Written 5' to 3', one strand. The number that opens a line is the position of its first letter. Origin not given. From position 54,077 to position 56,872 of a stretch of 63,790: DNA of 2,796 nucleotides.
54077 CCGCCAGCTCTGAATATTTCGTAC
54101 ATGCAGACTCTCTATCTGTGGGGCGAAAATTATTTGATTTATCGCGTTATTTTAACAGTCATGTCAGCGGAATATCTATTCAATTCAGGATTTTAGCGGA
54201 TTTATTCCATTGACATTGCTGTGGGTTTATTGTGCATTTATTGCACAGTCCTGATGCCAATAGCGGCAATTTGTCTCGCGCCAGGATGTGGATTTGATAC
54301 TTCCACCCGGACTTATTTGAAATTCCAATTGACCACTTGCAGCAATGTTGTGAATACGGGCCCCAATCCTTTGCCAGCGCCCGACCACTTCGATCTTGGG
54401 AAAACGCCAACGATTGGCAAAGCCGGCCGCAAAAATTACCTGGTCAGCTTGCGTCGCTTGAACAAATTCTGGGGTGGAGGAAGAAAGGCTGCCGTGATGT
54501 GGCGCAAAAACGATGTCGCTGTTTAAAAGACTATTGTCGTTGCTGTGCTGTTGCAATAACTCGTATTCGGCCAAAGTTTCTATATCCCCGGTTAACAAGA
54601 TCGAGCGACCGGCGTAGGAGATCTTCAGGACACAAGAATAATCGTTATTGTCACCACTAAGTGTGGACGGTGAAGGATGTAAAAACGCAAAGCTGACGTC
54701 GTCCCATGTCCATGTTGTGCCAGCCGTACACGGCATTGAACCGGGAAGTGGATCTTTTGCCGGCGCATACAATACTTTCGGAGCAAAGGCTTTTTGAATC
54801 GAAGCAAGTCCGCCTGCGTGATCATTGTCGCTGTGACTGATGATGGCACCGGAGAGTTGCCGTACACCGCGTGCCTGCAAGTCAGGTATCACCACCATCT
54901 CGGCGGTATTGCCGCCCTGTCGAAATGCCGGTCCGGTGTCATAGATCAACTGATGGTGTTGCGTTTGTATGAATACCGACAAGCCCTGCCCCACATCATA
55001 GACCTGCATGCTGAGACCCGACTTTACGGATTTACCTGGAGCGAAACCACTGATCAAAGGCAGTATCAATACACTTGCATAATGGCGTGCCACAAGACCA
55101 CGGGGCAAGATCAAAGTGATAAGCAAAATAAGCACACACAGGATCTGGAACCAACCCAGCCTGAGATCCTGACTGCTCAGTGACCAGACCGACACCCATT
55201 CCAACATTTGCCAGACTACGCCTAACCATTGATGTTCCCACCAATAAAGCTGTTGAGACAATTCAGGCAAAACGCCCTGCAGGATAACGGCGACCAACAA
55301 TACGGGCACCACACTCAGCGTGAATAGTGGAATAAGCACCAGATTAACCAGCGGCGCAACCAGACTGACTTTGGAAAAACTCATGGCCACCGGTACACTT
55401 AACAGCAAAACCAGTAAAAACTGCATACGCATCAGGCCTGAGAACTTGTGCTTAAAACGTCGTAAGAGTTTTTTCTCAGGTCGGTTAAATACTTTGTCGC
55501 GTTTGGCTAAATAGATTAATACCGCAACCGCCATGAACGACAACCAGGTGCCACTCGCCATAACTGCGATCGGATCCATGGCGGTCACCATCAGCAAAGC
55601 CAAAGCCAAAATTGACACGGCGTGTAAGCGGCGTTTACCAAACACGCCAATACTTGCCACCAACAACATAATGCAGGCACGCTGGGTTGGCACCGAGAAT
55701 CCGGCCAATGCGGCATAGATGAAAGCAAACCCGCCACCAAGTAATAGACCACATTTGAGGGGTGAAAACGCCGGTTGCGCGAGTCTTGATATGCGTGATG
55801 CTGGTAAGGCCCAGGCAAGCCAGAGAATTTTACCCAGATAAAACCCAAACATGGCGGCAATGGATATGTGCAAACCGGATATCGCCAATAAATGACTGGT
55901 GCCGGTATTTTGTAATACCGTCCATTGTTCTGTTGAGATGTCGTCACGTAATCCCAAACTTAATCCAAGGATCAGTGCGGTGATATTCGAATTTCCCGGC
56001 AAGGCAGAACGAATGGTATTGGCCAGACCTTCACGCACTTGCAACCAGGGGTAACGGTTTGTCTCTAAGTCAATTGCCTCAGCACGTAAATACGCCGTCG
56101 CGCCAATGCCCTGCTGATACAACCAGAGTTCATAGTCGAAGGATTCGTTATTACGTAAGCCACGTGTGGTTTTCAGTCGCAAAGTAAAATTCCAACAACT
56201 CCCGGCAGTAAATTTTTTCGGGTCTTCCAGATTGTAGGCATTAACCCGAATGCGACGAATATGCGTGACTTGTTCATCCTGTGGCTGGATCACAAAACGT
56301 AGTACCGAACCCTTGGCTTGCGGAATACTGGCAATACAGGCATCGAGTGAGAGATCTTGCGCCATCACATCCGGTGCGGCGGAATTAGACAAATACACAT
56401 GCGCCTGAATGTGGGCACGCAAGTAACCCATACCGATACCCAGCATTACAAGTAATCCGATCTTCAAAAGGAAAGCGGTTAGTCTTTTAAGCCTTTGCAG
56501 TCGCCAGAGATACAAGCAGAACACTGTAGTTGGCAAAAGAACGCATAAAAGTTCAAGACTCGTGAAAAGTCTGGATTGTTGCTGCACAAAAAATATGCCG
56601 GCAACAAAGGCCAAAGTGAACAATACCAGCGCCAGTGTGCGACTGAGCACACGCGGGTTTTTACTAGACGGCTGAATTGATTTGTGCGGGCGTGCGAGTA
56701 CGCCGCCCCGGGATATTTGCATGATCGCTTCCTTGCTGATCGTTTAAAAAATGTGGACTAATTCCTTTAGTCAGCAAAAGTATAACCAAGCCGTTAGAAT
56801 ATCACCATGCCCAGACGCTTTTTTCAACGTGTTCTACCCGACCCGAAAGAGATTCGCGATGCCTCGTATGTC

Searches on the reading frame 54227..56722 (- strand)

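Call 39: search_protein_families(library=pfam, max_evalue=1e-12, proteins=[window:54227-56722:-])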
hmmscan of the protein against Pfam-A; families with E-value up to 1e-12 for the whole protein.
window:54227-56722:- (831 aa): 2 families
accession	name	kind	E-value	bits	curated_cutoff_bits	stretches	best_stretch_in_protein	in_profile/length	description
PF03772.21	Competence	-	4.9e-53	180.7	23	1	254-538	1-261/270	Competence protein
PF13567.11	DUF4131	-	4.8e-20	72.4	31.6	1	60-214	10-161/165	Domain of unknown function (DUF4131)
